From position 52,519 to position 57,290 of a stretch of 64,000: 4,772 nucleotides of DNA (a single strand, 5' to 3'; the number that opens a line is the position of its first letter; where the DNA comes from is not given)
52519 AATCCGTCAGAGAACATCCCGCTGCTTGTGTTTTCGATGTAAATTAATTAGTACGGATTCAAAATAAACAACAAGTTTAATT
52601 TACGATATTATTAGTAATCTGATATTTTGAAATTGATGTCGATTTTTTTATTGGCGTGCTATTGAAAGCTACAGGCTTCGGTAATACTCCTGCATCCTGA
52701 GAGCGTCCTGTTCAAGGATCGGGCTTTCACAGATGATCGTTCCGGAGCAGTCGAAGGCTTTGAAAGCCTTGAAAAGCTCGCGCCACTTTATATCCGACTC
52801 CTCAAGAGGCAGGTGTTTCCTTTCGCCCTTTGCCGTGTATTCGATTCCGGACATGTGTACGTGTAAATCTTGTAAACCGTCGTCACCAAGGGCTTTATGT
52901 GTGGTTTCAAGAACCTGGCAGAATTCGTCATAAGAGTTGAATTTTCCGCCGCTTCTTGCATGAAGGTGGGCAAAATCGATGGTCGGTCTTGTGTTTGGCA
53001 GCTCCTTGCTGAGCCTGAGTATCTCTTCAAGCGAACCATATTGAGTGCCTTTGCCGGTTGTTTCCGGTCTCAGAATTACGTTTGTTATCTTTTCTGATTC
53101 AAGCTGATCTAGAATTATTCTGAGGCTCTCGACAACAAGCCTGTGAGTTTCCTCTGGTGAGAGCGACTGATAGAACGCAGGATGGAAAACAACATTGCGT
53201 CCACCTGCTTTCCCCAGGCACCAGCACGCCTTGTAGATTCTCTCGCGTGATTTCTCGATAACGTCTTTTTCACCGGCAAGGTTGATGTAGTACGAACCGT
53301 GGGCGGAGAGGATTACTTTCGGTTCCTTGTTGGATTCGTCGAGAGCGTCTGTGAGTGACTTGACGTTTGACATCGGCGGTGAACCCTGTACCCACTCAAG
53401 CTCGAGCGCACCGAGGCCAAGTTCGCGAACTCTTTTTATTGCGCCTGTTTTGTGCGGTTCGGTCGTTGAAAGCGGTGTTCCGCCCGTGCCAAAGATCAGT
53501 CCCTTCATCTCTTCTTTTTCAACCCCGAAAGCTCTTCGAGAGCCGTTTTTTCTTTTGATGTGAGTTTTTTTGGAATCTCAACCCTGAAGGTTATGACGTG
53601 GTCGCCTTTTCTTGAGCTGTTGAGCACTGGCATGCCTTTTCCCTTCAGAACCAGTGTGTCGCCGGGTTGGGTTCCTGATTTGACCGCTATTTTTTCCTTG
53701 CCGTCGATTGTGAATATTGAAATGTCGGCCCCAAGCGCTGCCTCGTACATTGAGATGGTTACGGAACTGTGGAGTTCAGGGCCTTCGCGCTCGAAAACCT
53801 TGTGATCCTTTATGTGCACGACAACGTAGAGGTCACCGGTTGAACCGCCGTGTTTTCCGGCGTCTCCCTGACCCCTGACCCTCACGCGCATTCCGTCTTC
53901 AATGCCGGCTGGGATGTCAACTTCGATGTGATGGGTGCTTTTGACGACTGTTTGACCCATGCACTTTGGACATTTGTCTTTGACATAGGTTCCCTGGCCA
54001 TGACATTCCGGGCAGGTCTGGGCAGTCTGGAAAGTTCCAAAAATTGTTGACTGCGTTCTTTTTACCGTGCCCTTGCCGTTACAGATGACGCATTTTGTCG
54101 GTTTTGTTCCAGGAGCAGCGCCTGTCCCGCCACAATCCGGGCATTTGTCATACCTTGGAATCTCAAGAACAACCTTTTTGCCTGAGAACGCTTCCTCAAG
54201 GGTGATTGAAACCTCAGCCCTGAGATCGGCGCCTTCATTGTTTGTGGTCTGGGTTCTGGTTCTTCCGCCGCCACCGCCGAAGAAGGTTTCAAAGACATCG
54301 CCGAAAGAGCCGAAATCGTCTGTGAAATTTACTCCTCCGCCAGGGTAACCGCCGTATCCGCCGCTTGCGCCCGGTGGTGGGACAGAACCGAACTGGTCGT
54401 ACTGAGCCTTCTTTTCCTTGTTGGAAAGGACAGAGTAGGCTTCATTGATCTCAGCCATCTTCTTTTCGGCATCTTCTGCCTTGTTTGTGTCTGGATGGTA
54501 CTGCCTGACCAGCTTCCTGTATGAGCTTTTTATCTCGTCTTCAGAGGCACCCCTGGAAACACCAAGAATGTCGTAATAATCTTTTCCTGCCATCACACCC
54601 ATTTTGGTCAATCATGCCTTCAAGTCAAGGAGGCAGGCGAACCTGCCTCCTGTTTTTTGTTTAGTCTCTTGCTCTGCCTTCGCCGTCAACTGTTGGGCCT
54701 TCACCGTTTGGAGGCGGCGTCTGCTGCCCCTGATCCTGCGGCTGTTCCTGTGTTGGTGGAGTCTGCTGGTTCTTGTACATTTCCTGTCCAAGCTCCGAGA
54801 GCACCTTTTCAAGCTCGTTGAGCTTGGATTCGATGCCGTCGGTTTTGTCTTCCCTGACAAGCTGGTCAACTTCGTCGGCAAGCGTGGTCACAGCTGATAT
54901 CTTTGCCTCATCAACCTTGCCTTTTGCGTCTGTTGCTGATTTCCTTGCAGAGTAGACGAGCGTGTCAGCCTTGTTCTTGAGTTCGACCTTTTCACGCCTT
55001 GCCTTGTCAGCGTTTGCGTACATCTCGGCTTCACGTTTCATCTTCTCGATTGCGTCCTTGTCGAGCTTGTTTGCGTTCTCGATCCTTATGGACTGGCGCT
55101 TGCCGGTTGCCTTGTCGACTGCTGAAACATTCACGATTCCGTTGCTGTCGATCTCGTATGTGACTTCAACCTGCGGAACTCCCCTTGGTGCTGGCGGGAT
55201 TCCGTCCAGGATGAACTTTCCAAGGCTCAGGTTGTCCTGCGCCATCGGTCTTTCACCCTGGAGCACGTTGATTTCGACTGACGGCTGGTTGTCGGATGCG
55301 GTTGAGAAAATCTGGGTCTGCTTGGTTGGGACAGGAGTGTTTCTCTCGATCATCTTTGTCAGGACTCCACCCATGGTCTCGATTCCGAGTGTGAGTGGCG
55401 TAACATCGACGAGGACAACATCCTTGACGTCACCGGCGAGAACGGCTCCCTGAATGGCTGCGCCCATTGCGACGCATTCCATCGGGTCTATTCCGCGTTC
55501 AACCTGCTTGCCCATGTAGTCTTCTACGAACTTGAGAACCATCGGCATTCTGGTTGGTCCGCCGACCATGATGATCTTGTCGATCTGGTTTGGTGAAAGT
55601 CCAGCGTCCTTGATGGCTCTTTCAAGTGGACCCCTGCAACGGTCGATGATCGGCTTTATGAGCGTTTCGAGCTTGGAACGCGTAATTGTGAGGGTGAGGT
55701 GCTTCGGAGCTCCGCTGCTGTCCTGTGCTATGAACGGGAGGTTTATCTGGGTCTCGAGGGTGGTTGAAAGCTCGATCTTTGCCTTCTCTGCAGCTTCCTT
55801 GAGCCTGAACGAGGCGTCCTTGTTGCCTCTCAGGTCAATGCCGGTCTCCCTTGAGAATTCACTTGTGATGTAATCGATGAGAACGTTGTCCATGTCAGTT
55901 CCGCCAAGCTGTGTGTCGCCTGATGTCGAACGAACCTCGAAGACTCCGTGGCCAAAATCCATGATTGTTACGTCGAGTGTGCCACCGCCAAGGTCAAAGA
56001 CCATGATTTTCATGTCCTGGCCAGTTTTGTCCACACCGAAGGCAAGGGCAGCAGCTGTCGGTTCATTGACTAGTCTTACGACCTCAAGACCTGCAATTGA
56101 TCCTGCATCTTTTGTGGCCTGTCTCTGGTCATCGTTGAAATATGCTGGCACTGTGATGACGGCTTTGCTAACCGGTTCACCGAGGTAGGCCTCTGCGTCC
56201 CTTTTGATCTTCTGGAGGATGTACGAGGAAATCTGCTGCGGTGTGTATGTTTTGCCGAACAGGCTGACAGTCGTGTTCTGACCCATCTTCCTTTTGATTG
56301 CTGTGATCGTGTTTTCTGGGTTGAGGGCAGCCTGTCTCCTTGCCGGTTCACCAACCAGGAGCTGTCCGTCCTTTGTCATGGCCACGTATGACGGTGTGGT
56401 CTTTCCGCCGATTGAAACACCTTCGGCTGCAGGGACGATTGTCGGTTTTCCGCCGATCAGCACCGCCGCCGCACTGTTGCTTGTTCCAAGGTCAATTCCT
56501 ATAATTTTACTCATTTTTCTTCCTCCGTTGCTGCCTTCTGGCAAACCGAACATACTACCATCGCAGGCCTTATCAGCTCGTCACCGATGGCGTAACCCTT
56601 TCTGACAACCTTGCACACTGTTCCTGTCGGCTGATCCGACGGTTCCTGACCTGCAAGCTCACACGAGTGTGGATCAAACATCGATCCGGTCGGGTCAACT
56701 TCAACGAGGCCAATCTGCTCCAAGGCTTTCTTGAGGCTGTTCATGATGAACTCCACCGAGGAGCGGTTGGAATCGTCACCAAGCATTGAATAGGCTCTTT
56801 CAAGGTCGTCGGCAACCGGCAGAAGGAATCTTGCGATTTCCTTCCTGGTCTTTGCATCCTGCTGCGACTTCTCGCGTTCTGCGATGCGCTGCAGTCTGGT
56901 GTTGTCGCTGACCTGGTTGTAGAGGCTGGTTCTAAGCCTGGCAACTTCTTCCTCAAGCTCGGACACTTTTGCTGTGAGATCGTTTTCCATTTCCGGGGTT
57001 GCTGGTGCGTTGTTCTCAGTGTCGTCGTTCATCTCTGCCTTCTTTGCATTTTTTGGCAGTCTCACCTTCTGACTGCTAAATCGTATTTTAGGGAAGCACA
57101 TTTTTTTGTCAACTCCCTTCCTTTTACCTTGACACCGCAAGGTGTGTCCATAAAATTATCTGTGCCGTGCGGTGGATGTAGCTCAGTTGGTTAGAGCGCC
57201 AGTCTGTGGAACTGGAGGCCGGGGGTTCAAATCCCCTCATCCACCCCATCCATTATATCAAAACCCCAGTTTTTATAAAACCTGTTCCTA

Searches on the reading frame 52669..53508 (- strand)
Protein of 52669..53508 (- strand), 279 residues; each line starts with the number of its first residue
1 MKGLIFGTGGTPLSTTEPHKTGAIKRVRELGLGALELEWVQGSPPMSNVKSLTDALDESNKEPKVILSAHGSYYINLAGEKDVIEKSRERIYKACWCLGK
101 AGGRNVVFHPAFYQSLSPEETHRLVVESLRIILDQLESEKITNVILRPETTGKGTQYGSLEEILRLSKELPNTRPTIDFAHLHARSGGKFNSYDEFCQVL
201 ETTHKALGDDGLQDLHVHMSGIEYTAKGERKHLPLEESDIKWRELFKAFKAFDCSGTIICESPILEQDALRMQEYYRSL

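Call 72: search_protein_families(library=pfam, proteins=[window:52669-53508:-], max_evalue=0.001)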
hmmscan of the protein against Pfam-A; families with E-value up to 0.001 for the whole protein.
window:52669-53508:- (279 aa): 1 family
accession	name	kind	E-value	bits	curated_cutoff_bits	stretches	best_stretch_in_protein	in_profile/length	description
PF01261.30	AP_endonuc_2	-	5e-29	102.2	31.1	1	25-277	2-247/249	Xylose isomerase-like TIM barrel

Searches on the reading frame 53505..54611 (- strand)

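Call 72: search_protein_families(library=pfam, proteins=[window:53505-54611:-], max_evalue=0.001)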
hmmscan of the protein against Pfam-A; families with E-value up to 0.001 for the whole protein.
window:53505-54611:- (368 aa): 3 families
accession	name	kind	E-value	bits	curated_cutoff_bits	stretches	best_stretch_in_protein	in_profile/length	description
PF01556.23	DnaJ_C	-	9.3e-50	169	26.6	1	130-347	1-152/152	DnaJ C terminal domain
PF00226.36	DnaJ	-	2.3e-25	88.9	27.8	1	11-72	1-63/63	DnaJ domain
PF00684.25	DnaJ_CXXCXGXG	-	2e-17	63.6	32.7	1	157-220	1-64/65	DnaJ central domain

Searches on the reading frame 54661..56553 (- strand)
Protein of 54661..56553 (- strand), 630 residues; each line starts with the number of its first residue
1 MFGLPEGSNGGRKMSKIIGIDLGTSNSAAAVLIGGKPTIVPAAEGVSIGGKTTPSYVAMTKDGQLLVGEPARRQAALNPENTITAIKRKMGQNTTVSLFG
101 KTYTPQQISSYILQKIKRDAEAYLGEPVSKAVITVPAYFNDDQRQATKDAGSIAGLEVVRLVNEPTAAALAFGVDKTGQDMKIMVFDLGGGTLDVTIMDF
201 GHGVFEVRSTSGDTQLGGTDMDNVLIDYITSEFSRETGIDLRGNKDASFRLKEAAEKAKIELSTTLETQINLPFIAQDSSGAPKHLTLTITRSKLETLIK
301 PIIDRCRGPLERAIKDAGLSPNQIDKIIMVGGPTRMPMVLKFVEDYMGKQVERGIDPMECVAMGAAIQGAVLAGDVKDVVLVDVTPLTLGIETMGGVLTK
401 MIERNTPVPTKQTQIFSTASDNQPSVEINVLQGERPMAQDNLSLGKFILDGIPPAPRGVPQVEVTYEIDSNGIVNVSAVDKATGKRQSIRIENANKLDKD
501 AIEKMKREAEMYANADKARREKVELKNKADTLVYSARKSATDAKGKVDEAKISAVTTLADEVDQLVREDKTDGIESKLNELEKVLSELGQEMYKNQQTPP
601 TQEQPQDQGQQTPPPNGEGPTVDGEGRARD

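Call 72: search_protein_families(library=pfam, proteins=[window:54661-56553:-], max_evalue=0.001)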
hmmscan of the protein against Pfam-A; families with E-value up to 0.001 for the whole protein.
window:54661-56553:- (630 aa): 3 families
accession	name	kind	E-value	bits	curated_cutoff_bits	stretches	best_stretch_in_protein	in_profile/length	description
PF00012.26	HSP70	-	2.6e-217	723.2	20.6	2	95-594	100-599/599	Hsp70 protein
PF06723.19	MreB_Mbl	-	6.2e-20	71.7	27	1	16-367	2-317/327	MreB/Mbl protein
PF02782.22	FGGY_C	-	5.7e-05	23.4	27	1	321-371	147-196/198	FGGY family of carbohydrate kinases, C-terminal domain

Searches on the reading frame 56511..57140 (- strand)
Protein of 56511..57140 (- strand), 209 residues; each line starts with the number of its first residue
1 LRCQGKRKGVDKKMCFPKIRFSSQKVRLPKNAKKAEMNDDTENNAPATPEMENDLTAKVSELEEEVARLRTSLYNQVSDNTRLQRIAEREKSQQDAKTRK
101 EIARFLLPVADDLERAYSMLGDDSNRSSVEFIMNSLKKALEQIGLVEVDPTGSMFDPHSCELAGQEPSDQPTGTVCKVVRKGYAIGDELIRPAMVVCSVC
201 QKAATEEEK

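Call 72: search_protein_families(library=pfam, proteins=[window:56511-57140:-], max_evalue=0.001)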
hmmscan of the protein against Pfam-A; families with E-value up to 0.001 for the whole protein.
window:56511-57140:- (209 aa): 2 families
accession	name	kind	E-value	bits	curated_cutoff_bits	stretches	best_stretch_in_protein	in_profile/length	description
PF01025.24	GrpE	-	1.2e-30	106.8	25.8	1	43-198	4-164/165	GrpE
PF15070.11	GOLGA2L5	-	0.00047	19.6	29.2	1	37-91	67-122/520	Putative golgin subfamily A member 2-like protein 5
